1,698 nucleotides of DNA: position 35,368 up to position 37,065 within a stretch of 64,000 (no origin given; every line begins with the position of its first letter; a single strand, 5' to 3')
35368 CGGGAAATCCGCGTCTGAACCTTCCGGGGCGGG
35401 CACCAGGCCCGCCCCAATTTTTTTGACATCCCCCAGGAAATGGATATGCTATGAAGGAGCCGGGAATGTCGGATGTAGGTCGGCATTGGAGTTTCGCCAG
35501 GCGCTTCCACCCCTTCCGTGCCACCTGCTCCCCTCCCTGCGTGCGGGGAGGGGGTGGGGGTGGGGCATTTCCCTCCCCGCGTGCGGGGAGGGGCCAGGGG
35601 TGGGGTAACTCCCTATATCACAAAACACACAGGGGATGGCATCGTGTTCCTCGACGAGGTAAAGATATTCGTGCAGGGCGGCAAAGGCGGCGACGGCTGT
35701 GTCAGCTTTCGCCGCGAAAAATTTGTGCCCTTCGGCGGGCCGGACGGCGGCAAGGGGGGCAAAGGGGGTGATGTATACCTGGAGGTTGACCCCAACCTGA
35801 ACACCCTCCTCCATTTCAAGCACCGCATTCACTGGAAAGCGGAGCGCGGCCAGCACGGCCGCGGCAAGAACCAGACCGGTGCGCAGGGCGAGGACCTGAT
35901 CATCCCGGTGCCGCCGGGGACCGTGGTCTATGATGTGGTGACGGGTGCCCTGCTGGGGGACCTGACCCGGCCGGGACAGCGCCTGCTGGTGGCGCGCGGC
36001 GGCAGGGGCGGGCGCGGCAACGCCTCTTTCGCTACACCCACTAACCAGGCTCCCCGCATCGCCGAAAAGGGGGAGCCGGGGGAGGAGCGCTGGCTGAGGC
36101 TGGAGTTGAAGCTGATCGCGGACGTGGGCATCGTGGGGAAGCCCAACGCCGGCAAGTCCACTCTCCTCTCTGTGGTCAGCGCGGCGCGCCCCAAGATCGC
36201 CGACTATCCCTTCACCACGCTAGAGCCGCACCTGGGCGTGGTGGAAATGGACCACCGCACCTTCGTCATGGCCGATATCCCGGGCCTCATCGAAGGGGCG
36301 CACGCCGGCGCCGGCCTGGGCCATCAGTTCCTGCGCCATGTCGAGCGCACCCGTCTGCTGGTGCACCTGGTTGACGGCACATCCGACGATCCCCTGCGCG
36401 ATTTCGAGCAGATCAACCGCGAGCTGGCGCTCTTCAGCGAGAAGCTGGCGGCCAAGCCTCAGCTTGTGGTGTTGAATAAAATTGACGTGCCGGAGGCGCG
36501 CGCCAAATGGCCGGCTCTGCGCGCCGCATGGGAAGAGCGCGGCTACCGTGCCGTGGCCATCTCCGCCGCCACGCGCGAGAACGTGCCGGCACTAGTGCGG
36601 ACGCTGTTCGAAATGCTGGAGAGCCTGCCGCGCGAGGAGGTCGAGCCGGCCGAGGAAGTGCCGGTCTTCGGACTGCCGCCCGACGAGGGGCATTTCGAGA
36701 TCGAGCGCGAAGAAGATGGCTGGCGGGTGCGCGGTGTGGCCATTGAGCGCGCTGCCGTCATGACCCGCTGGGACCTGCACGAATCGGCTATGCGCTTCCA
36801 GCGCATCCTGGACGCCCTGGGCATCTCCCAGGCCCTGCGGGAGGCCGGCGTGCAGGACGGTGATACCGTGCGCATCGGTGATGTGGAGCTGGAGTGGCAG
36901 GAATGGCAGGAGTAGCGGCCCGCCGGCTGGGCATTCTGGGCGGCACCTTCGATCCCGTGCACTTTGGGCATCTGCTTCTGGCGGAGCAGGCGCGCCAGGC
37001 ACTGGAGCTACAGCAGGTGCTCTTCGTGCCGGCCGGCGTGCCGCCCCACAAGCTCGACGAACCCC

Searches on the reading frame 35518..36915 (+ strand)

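Call 9: search_protein_families(library=pfam, proteins=[window:35518-36915:+], max_evalue=0.001)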
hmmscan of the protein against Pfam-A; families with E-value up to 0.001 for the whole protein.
window:35518-36915:+ (465 aa): 6 families
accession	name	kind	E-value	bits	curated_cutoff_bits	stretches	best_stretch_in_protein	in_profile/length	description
PF01018.28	GTP1_OBG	-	3.2e-66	222.2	27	1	46-199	2-155/155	GTP1/OBG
PF01926.29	MMR_HSR1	-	3.7e-26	91.9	21.9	1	202-321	1-113/113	50S ribosome-binding GTPase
PF09269.16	DUF1967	-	1.4e-23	83.1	27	1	393-460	1-70/70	Domain of unknown function (DUF1967)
PF02421.24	FeoB_N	-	5e-12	46.1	27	1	203-361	3-154/156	Ferrous iron transport protein B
PF03193.22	RsgA_GTPase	-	4.2e-05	23.9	30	1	292-364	35-105/174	RsgA GTPase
PF00025.27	Arf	-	0.00049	20.1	22.3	1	205-328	19-131/174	ADP-ribosylation factor family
